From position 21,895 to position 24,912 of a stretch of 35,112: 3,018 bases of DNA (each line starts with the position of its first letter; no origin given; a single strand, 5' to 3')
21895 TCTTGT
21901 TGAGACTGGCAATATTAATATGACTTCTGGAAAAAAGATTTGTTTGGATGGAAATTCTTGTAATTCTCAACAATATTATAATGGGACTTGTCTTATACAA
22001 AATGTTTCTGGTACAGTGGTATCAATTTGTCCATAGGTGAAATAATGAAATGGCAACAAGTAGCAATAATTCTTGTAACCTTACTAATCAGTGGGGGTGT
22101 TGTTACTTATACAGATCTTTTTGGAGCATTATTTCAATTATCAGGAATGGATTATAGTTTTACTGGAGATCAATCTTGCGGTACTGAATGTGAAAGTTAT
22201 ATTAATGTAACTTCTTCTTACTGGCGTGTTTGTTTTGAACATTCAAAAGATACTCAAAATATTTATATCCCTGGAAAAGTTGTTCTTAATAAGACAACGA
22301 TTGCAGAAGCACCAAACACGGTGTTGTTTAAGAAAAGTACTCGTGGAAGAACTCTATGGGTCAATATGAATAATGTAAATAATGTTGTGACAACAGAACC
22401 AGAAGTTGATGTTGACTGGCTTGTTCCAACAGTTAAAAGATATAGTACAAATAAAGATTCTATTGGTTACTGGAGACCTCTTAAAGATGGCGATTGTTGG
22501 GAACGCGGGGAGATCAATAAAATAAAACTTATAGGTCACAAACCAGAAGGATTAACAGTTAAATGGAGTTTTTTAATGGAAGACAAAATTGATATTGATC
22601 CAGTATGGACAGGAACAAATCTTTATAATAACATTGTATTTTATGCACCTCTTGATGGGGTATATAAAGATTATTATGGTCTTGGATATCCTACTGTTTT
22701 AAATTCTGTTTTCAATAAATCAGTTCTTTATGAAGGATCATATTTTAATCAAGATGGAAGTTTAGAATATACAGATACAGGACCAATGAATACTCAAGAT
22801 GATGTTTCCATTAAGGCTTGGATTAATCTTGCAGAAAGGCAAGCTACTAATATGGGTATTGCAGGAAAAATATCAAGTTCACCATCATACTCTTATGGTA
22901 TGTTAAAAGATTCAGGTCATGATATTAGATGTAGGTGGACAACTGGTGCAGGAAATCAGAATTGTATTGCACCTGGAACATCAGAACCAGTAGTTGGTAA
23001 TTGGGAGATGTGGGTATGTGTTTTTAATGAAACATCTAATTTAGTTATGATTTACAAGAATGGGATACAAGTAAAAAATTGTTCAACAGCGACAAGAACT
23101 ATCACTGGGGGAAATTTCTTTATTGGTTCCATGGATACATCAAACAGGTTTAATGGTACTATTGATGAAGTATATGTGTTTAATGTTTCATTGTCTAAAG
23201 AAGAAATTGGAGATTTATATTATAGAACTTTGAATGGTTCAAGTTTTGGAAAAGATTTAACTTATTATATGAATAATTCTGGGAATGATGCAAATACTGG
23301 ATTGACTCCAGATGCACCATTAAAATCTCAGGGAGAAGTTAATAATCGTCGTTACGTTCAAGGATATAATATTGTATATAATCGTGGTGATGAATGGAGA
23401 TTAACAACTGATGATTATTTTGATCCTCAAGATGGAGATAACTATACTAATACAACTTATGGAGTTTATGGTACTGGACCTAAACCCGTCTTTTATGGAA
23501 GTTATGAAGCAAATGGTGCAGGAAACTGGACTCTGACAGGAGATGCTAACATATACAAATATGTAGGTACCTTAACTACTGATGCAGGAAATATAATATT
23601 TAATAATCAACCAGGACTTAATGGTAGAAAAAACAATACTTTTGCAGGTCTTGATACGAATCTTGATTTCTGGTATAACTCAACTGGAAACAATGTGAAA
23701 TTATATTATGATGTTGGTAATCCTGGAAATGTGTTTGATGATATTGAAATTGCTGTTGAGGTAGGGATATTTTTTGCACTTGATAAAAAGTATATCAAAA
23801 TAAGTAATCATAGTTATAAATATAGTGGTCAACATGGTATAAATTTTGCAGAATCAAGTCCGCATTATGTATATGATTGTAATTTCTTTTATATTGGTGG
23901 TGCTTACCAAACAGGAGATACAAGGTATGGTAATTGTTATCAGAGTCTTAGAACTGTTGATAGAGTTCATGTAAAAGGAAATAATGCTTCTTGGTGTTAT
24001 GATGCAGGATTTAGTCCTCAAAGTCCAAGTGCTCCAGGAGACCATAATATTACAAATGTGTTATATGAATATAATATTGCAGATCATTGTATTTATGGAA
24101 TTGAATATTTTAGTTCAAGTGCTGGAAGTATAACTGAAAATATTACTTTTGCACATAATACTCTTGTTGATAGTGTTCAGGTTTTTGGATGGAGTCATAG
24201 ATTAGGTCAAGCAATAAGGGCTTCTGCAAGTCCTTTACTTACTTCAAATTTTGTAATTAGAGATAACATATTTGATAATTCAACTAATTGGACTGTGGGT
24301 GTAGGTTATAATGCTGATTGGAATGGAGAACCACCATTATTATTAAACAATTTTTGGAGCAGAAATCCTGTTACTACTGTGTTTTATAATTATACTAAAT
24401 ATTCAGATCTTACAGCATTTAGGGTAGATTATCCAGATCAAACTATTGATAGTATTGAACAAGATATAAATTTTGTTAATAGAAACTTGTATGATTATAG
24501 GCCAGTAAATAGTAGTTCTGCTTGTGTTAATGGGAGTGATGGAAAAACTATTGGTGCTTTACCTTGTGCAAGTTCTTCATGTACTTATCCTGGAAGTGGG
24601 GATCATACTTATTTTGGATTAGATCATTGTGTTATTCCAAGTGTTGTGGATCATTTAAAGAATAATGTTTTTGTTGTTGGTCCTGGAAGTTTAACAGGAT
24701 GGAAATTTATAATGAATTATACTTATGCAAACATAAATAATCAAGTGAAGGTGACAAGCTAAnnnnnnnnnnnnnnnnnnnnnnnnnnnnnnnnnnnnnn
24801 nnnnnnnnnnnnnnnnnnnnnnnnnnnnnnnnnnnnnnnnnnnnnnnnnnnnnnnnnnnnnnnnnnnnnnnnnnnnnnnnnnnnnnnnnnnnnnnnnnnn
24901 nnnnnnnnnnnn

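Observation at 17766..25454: Self-contained operon of exported proteins wedged between capsid and neck genes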

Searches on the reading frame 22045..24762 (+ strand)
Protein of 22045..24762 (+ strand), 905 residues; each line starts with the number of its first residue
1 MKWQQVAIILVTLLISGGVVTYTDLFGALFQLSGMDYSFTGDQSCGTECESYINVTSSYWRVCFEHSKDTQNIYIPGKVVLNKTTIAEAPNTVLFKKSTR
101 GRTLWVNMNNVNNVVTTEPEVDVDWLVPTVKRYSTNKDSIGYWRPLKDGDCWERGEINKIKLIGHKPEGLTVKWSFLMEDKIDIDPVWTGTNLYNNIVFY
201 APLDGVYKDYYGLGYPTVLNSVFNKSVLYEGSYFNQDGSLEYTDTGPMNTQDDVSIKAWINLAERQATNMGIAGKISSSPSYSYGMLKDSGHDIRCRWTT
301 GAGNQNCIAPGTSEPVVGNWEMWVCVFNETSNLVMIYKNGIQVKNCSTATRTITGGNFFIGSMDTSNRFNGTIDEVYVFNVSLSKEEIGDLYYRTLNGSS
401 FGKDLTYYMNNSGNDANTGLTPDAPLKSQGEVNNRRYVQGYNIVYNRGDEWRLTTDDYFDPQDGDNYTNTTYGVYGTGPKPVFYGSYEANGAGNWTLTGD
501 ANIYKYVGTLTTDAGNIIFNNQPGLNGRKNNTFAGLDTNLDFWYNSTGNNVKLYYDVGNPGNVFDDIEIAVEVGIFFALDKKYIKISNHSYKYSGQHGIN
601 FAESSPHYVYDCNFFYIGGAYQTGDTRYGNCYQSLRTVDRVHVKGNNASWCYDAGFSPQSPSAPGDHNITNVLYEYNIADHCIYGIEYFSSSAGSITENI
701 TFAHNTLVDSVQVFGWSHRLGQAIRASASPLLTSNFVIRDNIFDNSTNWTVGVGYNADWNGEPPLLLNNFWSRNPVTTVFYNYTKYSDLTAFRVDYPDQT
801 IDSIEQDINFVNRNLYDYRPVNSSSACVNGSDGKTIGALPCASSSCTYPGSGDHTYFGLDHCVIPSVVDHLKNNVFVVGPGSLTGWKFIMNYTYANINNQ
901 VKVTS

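Call 7: search_protein_families(library=pfam, proteins=[window:22045-24762:+], max_evalue=0.01)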
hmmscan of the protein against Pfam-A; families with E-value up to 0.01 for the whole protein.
window:22045-24762:+ (905 aa): 1 family
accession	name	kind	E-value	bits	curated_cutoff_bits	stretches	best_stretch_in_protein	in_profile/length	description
PF13385.13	Laminin_G_3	-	9.7e-18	65.2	27.6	1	238-388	5-150/151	Concanavalin A-like lectin/glucanases superfamily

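Call 8: search_protein_families(library=phrogs, proteins=[window:22045-24762:+], max_evalue=0.01)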
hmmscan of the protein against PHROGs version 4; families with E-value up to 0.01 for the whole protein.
window:22045-24762:+ (905 aa): 0 families

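Call 35: find_homologous_proteins(query=window:22045-24762:+, max_evalue=0.001)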
Query window:22045-24762:+ (905 aa): 34 proteins with E <= 0.001 among 5374 candidates.
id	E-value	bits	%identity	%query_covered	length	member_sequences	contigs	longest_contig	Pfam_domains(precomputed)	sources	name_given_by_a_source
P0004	0.0e+0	2132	100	100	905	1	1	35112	PF13385.14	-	-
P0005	1.0e-80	290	52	20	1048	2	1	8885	PF13385.14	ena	-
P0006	1.9e-68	250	35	43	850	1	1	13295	PF13385.14,PF02973.23,PF02210.32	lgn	-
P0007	9.0e-62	228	55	21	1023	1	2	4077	PF13385.14,PF02210.32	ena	-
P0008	1.2e-61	227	51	22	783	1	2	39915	-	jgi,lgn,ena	-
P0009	7.7e-60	221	56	21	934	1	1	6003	-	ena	-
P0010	2.7e-55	206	49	21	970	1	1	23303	PF13385.14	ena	-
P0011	3.5e-54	202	53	21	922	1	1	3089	PF07953.21,PF13385.14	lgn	-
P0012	8.6e-53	198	47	21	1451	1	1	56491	PF13385.14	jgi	jgi:hypothetical protein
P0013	2.3e-52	196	53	22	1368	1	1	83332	PF24517.3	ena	-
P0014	3.1e-52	196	54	21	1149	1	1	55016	PF00629.31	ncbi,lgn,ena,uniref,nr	ncbi:DNRLRE domain-containing protein [Oceanihabitans sediminis]|uniref:DNRLRE domain-containing pro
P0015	2.3e-51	193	51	21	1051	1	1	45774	PF24517.3,PF06848.18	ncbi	-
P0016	3.8e-47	179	51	21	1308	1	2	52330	PF13229.13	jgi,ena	-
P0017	1.3e-46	177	48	21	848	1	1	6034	PF13385.14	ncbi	-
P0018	2.5e-45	173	48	21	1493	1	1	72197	PF13229.13,PF05048.20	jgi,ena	-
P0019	2.9e-45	173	53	21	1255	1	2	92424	-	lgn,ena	-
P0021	8.0e-45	171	47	20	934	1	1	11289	PF13385.14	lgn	-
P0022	5.0e-44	169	46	21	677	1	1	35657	PF13385.14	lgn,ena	-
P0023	6.5e-44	168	44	22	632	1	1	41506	PF13385.14,PF13620.13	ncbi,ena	-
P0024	1.8e-39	154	48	21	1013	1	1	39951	PF13385.14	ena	-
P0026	2.0e-36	144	29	43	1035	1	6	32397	PF22925.4,PF00354.25,PF13385.14,PF02973.23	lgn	-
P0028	7.8e-36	142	46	21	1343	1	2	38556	-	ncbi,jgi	-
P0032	1.4e-23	101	38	22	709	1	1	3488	PF13385.14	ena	-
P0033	1.6e-22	98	53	11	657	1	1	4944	-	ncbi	ncbi:MAG: hypothetical protein ABIB79_01290, partial [archaeon]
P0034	2.4e-14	71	29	28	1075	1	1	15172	PF00395.26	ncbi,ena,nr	ncbi:MAG: S-layer homology domain-containing protein [Clostridia bacterium]|nr:S-layer homology doma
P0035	4.8e-9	53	30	22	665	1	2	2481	PF07953.21,PF00354.25,PF13385.14,PF02973.23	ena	-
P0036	5.4e-9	53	29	24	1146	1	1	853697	PF13385.14,PF02973.23,PF02210.32,PF01436.28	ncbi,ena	-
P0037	4.3e-7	47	30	16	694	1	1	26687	PF07953.21,PF13385.14,PF02973.23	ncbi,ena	-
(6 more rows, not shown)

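Call 38: find_encoding_contigs(protein=P0014, flank=10000, max_places=2)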
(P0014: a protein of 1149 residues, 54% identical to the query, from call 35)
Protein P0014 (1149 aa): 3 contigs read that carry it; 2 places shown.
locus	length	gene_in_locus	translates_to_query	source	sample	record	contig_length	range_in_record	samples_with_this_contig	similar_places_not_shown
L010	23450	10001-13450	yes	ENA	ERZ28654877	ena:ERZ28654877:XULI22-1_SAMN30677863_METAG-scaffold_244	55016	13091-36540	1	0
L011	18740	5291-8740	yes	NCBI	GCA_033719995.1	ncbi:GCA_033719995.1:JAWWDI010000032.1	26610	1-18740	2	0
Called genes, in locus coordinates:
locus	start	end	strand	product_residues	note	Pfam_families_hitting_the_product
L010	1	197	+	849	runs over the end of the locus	-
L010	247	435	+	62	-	-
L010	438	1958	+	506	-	-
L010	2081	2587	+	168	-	-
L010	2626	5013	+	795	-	PF00534:Glycos_transf_1, PF13692:Glyco_trans_1_4, PF05175:MTS, PF13489:Methyltransf_23, PF08241:Methyltransf_11, PF08242:Methyltransf_12, PF13649:Methyltransf_25, PF13847:Methyltransf_31, +2 more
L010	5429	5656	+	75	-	-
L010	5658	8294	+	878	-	PF24517:CBM96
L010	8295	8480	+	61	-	-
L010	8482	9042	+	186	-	-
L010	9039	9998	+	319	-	-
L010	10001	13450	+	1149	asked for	PF00629:MAM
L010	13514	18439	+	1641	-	-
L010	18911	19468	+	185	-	-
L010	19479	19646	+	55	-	-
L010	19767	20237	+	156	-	-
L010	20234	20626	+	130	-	-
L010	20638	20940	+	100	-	-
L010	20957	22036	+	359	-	PF18906:Phage_tube_2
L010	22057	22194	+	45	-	-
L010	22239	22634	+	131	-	-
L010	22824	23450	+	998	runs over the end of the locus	PF10145:PhageMin_Tail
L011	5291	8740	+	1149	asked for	PF00629:MAM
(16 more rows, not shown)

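Call 39: find_encoding_contigs(protein=P0008, flank=10000, max_places=2)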
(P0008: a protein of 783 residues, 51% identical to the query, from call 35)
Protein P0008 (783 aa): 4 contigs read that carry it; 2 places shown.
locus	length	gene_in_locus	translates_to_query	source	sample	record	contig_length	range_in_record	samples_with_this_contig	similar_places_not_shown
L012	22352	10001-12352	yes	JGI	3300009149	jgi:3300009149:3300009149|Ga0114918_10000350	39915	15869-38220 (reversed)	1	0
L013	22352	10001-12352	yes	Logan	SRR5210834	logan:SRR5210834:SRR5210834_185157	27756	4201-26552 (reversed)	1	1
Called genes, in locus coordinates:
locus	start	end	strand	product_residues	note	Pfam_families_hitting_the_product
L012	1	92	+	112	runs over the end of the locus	-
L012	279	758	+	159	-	-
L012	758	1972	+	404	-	PF03237:Terminase_6N, PF04466:Terminase_3, PF17289:Terminase_6C (faint), PF17288:Terminase_3C (weak)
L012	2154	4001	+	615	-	PF04860:Phage_portal, PF05133:SPP1_portal (faint), PF06074:Portal_Mu, PF04233:Phage_Mu_F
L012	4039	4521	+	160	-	PF13392:HNH_3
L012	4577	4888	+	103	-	-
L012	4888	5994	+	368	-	-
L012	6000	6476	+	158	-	-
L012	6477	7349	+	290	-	PF25209:Phage_capsid_4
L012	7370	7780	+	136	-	-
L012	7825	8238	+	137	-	-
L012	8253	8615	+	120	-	PF14528:LAGLIDADG_3 (faint)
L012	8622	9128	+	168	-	-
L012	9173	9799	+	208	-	PF01844:HNH (weak), PF13392:HNH_3 (weak)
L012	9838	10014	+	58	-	-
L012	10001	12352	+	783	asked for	-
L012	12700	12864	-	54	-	-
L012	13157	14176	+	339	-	PF07953:Toxin_R_bind_N (faint), PF13385:Laminin_G_3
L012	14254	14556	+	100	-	-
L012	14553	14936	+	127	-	-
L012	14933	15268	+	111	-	-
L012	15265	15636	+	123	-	-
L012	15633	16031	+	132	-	-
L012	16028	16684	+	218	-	-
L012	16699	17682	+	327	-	PF18906:Phage_tube_2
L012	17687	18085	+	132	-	-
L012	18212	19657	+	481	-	-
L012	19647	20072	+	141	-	-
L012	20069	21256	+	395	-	PF24032:YQBQ (weak)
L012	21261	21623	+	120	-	-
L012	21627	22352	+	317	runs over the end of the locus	-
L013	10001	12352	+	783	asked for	-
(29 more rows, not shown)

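Call 41: find_encoding_contigs(protein=P0019, flank=10000, max_places=1)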
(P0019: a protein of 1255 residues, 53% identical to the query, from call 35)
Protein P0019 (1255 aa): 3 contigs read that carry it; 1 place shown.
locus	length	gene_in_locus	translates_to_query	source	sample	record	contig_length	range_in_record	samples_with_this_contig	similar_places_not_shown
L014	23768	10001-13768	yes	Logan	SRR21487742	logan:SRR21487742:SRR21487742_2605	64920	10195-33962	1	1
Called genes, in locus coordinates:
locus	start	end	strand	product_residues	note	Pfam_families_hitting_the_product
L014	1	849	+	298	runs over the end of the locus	PF18780:HNH_repeat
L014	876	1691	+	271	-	-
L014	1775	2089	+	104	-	-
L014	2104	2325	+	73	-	-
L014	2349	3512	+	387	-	-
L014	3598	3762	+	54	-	-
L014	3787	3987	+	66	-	-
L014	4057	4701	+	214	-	PF18024:HTH_50 (faint), PF03852:Vsr (faint), PF04480:DUF559, PF18741:MTES_1575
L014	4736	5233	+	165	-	-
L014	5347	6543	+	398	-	PF04989:RMNT_CmcI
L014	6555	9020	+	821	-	PF00534:Glycos_transf_1 (weak), PF13692:Glyco_trans_1_4, PF05175:MTS, PF08241:Methyltransf_11, PF08242:Methyltransf_12, PF13489:Methyltransf_23, PF13649:Methyltransf_25, PF13847:Methyltransf_31, +2 more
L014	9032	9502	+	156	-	-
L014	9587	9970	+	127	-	-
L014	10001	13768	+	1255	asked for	-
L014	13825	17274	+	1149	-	-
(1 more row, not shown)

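Call 42: find_encoding_contigs(protein=P0013, flank=10000, max_places=1)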
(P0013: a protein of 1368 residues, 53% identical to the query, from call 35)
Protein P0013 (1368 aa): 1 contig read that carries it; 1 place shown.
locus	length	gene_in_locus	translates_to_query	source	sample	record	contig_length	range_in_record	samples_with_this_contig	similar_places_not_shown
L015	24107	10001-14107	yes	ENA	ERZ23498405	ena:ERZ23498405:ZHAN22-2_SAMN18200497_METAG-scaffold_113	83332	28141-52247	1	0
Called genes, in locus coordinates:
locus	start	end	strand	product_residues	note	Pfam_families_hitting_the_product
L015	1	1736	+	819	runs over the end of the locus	PF00534:Glycos_transf_1, PF13692:Glyco_trans_1_4, PF07021:MetW, PF08241:Methyltransf_11, PF08242:Methyltransf_12, PF13489:Methyltransf_23, PF13649:Methyltransf_25, PF13847:Methyltransf_31, +3 more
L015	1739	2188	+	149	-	-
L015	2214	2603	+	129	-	-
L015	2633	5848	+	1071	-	-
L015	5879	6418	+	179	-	PF07460:NUMOD3 (faint)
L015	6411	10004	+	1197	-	-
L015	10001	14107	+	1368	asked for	PF24517:CBM96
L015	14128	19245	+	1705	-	PF13385:Laminin_G_3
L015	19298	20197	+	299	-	-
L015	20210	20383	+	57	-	-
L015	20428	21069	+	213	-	PF04480:DUF559, PF18741:MTES_1575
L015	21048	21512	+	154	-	-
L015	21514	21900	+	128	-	-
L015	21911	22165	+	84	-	-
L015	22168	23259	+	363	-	PF18906:Phage_tube_2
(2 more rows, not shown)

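Call 53: list_cluster_members(proteins=[P0014, P0015, P0017, P0023, P0028, P0033, P0034, P0036, P0037, P0012])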
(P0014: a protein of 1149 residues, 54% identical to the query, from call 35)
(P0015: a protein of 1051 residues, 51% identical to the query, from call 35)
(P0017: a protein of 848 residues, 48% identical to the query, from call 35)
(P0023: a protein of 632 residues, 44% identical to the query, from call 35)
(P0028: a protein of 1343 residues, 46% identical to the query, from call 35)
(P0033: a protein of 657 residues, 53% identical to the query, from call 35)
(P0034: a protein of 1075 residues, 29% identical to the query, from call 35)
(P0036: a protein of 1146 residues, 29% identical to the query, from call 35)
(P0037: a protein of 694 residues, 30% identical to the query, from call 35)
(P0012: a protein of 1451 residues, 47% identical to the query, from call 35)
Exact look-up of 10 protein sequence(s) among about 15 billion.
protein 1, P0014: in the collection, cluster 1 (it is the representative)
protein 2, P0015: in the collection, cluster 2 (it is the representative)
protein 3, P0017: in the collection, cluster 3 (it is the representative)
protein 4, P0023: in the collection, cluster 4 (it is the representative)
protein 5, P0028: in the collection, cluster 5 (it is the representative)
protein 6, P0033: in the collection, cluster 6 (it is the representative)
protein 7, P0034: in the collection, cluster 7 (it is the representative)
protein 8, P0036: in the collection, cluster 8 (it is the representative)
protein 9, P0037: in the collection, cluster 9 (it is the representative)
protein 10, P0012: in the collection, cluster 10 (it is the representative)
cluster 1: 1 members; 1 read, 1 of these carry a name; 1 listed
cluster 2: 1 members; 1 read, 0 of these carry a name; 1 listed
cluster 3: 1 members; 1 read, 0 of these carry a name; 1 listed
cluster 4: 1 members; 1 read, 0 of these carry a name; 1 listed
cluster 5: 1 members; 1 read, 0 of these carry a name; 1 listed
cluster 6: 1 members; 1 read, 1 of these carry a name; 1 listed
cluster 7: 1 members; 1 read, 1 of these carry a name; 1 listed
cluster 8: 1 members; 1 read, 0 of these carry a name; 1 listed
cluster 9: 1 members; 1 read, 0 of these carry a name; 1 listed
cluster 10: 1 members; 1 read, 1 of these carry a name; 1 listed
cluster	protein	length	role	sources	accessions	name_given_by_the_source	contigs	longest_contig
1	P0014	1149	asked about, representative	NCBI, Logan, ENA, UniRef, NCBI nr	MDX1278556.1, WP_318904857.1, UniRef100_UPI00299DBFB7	DNRLRE domain-containing protein [Oceanihabitans sediminis] | DNRLRE domain-containing protein n=1 Tax=Oceanihabitans sediminis TaxID=1812012 ...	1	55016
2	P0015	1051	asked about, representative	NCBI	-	-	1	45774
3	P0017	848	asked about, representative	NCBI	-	-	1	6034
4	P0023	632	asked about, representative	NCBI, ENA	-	-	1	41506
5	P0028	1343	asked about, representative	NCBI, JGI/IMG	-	-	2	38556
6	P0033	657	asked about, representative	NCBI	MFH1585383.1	MAG: hypothetical protein ABIB79_01290, partial [archaeon]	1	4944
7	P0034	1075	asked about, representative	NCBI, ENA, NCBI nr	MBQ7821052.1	MAG: S-layer homology domain-containing protein [Clostridia bacterium] | S-layer homology domain-containing protein [Clostridia bacterium]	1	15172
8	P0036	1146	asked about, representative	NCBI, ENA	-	-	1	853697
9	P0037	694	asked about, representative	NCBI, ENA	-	-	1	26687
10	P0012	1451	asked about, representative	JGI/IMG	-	hypothetical protein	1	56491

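Call 65: search_solved_structures(query=window:22045-24762:+, max_evalue=1)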
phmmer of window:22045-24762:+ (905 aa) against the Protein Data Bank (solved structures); distinct sequences matched with E-value up to 1: 0.

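Call 70: find_related_loci(query=A5, collection=viral_contigs, flank=10000)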
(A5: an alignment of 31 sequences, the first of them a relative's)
Query A5 (905 aa) in viral_contigs; peptide patterns used: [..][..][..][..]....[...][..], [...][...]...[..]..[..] (x = any residue, [..] = any of these).
74 stretches matched a pattern; 9 encode a relative of the query (tblastn E <= 1e-3); 9 distinct loci.
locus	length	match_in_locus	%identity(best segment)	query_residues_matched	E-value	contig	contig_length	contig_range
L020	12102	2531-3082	53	3-192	5e-63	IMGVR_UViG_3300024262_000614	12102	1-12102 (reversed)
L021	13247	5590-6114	53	1-190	7e-58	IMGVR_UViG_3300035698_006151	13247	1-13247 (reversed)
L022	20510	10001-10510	48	3-188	2e-52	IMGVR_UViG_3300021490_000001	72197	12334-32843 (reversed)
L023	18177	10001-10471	46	1-193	3e-46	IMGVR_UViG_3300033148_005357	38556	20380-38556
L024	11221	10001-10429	50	22-190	7e-46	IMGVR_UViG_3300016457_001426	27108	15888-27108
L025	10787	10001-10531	48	2-183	4e-38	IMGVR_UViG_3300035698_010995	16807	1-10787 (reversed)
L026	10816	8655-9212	33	2-191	3e-24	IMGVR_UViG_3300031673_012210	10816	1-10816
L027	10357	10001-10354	40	1-151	9e-23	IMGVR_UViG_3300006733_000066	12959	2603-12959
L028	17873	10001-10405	29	12-193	9e-10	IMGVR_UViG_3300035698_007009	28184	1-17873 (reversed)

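Call 81: predict_structure(alignment_id=A5)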
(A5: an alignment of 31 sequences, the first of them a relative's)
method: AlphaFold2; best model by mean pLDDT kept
length: 905 residues; sequences in the alignment: 31
mean_pLDDT: 51.4   pTM: 0.38
mean pLDDT of the five models: 51.4, 50.1, 49.9, 49.9, 48.7
residues with pLDDT >= 90: 74; 70-90: 148; 50-70: 154; < 50: 529
segments of 3 or more residues with pLDDT < 50: 70-72, 74-87, 204-232, 279-282, 398-421, 423-660, 662-826, 829-850, 868-871, 887-899
pLDDT, mean of each block of 10 residues (from residue 1): 89 84 89 92 91 94 79 44 44 75 87 80 85 50 84 93 90 73 79 56 44 36 35 55 54 81 66 53 52 56 56 74 86 87 79 59 66 81 90 67 34 34 37 35 33 31 32 33 34 35 31 35 41 39 41 36 31 30 34 33 29 26 34 28 30 33 38 27 29 35 31 28 31 31 29 30 31 32 39 37 35 34 44 39 41 66 55 62 53 44 53
secondary structure, 60 per line:
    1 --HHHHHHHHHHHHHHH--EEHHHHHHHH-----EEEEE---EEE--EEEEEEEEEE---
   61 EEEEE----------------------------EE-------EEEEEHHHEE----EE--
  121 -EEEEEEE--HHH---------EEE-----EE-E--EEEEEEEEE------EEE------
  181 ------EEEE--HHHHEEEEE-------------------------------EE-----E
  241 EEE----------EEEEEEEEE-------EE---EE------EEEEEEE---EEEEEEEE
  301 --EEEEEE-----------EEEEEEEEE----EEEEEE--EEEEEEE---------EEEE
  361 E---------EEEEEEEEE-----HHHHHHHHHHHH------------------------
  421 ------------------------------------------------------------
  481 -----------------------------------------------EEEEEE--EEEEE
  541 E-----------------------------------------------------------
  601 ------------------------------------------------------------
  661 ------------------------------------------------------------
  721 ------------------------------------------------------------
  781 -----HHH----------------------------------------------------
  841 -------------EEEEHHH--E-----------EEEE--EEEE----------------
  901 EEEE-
elements in order (helices of 4 or more, strands of 3 or more residues): H3-17 H22-29 E35-39 E43-45 E48-57 E61-65 E103-107 E122-128 E143-145 E157-165 E172-174 E187-190 H193-196 E197-201 E240-243 E254-262 E283-289 E293-300 E303-308 E320-328 E333-338 E341-347 E357-361 E371-379 H385-396 E528-533 E536-541 E854-857 E875-878 E881-884 E901-904
